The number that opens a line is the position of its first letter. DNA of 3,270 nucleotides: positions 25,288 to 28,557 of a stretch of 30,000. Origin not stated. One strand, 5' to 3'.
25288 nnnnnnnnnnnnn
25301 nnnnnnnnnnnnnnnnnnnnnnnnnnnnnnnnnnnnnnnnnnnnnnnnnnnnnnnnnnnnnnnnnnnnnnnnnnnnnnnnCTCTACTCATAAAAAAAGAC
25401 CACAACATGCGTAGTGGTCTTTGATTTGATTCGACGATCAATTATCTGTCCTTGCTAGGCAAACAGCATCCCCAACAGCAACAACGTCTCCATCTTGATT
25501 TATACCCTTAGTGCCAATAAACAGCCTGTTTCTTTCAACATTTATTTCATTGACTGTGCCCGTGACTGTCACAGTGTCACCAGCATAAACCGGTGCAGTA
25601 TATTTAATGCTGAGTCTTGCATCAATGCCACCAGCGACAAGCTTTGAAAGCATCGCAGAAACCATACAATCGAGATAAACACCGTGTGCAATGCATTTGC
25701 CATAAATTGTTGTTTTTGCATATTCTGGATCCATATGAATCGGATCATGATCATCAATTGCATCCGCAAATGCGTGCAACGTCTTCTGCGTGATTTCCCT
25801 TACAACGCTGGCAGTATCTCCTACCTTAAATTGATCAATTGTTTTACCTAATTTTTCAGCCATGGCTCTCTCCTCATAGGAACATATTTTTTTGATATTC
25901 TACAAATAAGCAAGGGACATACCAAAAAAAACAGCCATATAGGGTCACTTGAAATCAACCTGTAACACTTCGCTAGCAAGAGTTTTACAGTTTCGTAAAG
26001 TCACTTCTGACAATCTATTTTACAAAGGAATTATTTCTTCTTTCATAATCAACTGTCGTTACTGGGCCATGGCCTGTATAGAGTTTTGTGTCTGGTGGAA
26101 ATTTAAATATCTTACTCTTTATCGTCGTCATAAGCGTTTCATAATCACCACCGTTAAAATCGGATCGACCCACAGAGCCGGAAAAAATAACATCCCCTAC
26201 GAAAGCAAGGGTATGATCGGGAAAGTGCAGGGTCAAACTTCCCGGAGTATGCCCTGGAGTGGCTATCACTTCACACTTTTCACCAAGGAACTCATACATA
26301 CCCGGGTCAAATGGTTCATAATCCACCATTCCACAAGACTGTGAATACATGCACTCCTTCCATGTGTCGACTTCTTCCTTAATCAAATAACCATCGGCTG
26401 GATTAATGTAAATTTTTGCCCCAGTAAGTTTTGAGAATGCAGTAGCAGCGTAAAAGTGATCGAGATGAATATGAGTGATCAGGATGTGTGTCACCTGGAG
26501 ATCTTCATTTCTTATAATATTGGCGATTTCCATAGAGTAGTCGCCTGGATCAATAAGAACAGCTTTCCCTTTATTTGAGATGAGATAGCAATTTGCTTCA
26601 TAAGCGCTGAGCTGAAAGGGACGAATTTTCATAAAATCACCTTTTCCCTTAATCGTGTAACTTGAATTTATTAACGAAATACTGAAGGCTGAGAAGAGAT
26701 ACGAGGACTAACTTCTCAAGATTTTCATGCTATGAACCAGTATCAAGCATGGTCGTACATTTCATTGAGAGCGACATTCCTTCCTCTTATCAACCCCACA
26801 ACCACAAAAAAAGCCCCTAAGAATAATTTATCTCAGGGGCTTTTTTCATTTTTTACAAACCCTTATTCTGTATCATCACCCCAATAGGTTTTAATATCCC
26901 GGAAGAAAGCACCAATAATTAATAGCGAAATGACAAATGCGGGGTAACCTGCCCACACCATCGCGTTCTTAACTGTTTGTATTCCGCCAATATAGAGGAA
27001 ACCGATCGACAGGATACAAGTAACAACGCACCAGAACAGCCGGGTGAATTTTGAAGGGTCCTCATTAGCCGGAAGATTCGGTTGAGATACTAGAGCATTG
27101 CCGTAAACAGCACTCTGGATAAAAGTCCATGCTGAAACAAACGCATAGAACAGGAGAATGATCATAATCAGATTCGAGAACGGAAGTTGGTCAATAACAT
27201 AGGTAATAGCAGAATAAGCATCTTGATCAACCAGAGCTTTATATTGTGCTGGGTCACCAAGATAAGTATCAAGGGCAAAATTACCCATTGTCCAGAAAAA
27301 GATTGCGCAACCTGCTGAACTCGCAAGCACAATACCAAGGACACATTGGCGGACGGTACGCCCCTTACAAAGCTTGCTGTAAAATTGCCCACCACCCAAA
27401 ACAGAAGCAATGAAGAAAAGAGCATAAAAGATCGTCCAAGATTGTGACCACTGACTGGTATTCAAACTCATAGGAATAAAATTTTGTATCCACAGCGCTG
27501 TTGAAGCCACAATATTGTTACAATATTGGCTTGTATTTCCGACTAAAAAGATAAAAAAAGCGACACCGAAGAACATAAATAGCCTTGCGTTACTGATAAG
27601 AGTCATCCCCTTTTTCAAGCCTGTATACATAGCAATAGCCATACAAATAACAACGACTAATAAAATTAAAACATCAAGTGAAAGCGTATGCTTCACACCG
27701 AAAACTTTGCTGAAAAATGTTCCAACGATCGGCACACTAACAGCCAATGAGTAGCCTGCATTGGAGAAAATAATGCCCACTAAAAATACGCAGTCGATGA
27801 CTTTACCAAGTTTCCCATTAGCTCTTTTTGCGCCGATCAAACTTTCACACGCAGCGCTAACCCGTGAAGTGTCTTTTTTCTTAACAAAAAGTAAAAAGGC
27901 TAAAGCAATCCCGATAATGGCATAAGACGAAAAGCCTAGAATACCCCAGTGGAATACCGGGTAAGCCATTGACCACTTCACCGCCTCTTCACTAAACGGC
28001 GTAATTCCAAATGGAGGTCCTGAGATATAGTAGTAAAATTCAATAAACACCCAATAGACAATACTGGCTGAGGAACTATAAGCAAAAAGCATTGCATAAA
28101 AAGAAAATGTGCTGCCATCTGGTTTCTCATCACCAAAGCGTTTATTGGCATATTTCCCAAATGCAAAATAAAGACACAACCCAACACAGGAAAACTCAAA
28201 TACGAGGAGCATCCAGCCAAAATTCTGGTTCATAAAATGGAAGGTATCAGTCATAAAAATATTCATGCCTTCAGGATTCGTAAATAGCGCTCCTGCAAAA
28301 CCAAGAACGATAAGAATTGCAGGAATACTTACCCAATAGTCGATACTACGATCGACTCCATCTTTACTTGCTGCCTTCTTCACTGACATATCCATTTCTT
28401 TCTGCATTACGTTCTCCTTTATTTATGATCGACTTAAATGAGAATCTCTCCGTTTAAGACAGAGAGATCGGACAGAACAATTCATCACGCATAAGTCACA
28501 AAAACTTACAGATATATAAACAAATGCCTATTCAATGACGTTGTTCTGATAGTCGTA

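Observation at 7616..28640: cai/fix-type quaternary-amine CoA pathway organised as a multi-promoter sigma-54 regulon with its own enhancer-binding protein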

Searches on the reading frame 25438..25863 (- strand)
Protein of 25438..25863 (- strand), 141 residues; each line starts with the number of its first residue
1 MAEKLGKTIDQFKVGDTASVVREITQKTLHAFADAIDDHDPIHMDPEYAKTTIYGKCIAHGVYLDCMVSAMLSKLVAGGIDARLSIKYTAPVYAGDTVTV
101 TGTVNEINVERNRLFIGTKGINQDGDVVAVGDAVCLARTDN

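Call 5: search_protein_families(library=pfam, proteins=[window:25438-25863:-])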
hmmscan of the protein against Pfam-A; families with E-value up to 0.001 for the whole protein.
window:25438-25863:- (141 aa): 3 families
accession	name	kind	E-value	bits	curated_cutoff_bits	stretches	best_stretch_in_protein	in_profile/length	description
PF01575.25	MaoC_dehydratas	-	4e-16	59.2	27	1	21-112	15-109/123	MaoC like domain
PF13452.11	FAS1_DH_region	-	7.1e-12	46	22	1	19-129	9-130/132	FAS1-like, dehydratase domain region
PF03061.28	4HBT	-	0.00078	20.2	20.6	0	82-128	34-78/79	Thioesterase superfamily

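Call 7: search_protein_families(library=ncbifam, proteins=[window:25438-25863:-], max_evalue=0.00001)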
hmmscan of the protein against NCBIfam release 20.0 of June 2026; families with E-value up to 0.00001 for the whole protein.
window:25438-25863:- (141 aa): 3 families
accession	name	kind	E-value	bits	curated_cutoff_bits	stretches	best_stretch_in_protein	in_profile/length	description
NF006045.0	PRK08190.1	subfamily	4.9e-23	81.7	282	1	7-139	9-143/467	bifunctional enoyl-CoA hydratase/phosphate acetyltransferase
TIGR02278.1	PaaN-DH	equivalog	7.8e-09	34.3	562.8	1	7-136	523-661/664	phenylacetic acid degradation bifunctional protein PaaZ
NF038241.1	RipB_Ich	equivalog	5.2e-07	29.7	340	1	39-129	56-154/175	(R)-specific enoyl-CoA hydratase RipB/Ich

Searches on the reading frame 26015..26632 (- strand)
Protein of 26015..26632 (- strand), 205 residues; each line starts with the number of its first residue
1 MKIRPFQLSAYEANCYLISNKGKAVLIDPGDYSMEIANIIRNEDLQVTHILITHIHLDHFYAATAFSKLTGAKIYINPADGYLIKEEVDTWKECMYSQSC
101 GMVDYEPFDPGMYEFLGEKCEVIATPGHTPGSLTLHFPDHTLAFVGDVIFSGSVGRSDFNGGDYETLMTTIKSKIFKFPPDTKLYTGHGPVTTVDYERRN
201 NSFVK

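Call 5: search_protein_families(library=pfam, proteins=[window:26015-26632:-])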
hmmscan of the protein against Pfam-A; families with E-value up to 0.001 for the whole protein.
window:26015-26632:- (205 aa): 3 families
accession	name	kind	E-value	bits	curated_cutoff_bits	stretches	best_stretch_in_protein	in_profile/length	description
PF00753.33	Lactamase_B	-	1.5e-27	97.2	22.7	1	13-188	6-196/196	Metallo-beta-lactamase superfamily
PF13483.12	Lactamase_B_3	-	3.9e-07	30.6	24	1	8-64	2-54/160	Beta-lactamase superfamily domain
PF19583.5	ODP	-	0.00018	21.8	27.2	1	12-151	2-139/194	ODP family beta lactamase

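Call 7: search_protein_families(library=ncbifam, proteins=[window:26015-26632:-], max_evalue=0.00001)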
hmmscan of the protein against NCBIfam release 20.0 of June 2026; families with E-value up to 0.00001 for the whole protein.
window:26015-26632:- (205 aa): 13 families
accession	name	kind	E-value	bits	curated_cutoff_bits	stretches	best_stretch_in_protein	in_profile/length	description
TIGR03413.1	GSH_gloB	equivalog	4.3e-21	75.4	200.8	1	10-188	6-164/248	hydroxyacylglutathione hydrolase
NF040641.1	bifunc_ST_SDO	equivalog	1.8e-19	69.9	625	1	35-188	190-342/423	bifunctional sulfur transferase/dioxygenase Blh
NF012229.1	bla_class_B_core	domain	3.4e-13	50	100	1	12-138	14-139/139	metallo-beta-lactamase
NF007597.0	PRK10241.1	equivalog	2e-12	46.9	421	1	114-188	96-165/251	hydroxyacylglutathione hydrolase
NF041804.1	MBL_fold_SolJ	exception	5.3e-12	45.4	350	1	13-189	18-179/224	solanimycin biosynthesis MBL-fold hydrolase SolJ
NF033105.1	bla_subclass_B3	equivalog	2.5e-09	36.8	240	1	13-154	23-172/257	subclass B3 metallo-beta-lactamase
TIGR04558.1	SoxH_rel_PQQ_1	hypoth_equivalog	2.3e-08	33.5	300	1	13-152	34-181/285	quinoprotein relay system zinc metallohydrolase 1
NF001911.0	PRK00685.1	equivalog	7e-08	32.2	144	1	15-108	10-100/228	metal-dependent hydrolase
NF033088.2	bla_subclass_B1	equivalog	4.1e-07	29.9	200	1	9-192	27-204/217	subclass B1 metallo-beta-lactamase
NF000457.2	blaPEDO-1_fam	exception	9.4e-07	28.5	550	1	8-141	47-176/286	PEDO-1 family subclass B3 metallo-beta-lactamase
TIGR04559.1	SoxH_rel_PQQ_2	hypoth_equivalog_domain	4.7e-06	26.2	280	0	37-68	58-89/283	quinoprotein relay system zinc metallohydrolase 2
NF053820.1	MBLfold_Strvi7410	exception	4.8e-06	26.2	525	0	112-143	163-195/343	Strvi_7410 family MBL fold metallo-hydrolase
NF002558.0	PRK02126.1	subfamily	7.7e-06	25.1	315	0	20-61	25-62/345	ribonuclease Z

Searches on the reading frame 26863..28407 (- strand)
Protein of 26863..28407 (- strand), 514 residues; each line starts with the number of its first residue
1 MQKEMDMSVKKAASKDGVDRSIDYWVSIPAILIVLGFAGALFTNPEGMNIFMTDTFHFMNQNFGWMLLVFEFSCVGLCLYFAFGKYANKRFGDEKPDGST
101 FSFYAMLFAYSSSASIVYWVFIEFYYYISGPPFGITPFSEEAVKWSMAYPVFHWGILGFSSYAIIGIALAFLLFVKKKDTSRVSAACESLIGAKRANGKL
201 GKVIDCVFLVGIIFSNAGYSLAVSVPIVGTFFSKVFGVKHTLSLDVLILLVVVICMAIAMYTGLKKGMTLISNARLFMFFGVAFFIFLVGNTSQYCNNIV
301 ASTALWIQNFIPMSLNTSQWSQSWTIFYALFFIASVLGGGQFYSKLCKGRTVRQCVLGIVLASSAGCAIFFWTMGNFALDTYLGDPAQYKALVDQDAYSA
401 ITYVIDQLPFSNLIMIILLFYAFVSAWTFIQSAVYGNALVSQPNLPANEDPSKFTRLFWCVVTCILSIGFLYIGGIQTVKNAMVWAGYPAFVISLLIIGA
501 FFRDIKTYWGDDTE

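Call 5: search_protein_families(library=pfam, proteins=[window:26863-28407:-])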
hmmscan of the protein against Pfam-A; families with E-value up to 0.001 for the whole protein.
window:26863-28407:- (514 aa): 1 family
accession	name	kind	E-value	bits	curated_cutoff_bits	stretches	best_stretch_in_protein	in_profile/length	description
PF02028.23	BCCT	-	6.4e-101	338.6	27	1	26-506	1-483/485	BCCT, betaine/carnitine/choline family transporter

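Call 7: search_protein_families(library=ncbifam, proteins=[window:26863-28407:-], max_evalue=0.00001)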
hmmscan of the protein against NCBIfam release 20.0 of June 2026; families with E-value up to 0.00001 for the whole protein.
window:26863-28407:- (514 aa): 5 families
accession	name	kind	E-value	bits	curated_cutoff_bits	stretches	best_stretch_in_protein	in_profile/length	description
NF002887.1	PRK03356.1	equivalog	4.4e-113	378.6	541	1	21-506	8-497/497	L-carnitine/gamma-butyrobetaine antiporter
TIGR00842.1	bcct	subfamily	3.3e-90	303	407.55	1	64-506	1-450/452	BCCT family transporter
NF007412.0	PRK09950.1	equivalog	8.7e-78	262.1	647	1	30-507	16-498/536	BCCT family transporter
NF047988.1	betaine_BCCT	equivalog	2.9e-75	253.7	650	1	30-505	6-481/483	glycine betaine uptake BCCT transporter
NF007399.1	PRK09928.1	subfamily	2.3e-47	161.4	695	1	11-504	4-497/675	choline BCCT transporter BetT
